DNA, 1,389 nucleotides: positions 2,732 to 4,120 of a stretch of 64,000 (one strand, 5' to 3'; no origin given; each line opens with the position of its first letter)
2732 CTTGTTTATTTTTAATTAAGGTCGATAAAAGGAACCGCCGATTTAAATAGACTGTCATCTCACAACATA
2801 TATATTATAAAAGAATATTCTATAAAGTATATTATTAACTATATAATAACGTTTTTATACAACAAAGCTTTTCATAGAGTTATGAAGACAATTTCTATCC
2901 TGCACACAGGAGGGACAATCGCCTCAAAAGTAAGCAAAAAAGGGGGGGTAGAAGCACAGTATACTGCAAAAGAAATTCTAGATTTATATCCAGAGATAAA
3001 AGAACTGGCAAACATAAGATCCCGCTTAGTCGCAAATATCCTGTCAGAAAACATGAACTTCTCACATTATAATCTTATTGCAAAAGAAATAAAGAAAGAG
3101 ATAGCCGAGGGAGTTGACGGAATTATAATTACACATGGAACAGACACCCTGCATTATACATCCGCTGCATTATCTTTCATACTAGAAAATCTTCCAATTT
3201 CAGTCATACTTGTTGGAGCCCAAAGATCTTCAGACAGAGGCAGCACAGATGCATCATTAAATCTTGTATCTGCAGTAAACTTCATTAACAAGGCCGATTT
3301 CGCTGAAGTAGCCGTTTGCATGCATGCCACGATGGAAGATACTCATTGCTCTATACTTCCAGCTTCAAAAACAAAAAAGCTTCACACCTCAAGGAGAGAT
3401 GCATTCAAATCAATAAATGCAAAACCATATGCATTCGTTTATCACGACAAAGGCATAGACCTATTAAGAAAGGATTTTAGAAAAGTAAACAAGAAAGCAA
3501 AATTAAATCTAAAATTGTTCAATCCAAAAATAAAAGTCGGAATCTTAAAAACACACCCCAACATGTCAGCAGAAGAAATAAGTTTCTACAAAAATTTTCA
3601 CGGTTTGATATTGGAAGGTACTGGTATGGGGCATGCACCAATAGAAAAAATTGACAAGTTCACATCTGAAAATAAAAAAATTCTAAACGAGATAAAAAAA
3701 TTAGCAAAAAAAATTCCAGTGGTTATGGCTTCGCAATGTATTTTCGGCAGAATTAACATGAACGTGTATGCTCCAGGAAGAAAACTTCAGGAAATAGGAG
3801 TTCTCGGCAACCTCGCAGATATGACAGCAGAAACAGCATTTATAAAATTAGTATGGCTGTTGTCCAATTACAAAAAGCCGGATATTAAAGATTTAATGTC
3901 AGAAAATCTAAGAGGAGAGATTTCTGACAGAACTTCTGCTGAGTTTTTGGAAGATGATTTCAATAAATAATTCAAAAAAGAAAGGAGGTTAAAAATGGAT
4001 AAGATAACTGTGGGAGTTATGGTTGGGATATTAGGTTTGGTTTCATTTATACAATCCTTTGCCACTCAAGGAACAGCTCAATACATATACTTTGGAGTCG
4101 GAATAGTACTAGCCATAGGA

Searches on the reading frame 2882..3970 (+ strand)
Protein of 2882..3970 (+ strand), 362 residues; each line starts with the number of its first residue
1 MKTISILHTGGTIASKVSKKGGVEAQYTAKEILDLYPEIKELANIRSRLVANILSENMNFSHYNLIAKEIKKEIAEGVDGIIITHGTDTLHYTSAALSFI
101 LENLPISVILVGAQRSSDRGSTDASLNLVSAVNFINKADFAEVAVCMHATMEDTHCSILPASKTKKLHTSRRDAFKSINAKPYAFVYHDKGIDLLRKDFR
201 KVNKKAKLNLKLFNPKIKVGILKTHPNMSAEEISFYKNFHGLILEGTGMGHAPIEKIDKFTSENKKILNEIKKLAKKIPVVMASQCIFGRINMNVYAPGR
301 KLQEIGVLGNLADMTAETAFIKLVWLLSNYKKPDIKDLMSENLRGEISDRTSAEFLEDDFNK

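Call 25: search_protein_families(library=pfam, proteins=[window:2882-3970:+], max_evalue=0.001)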
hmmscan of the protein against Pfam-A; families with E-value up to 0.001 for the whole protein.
window:2882-3970:+ (362 aa): 2 families
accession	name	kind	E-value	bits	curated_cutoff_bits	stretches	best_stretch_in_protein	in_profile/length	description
PF00710.25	Asparaginase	-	8.3e-56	189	22.5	1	4-190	2-183/193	Asparaginase, N-terminal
PF17763.6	Asparaginase_C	-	1.6e-22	80.1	34.6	1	218-334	1-108/114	Glutaminase/Asparaginase C-terminal domain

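Call 81: find_encoding_contigs(protein=window:2882-3970:+, flank=10000, max_places=1)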
Protein window:2882-3970:+ (362 aa): no gene with exactly this product is on record in the collection.
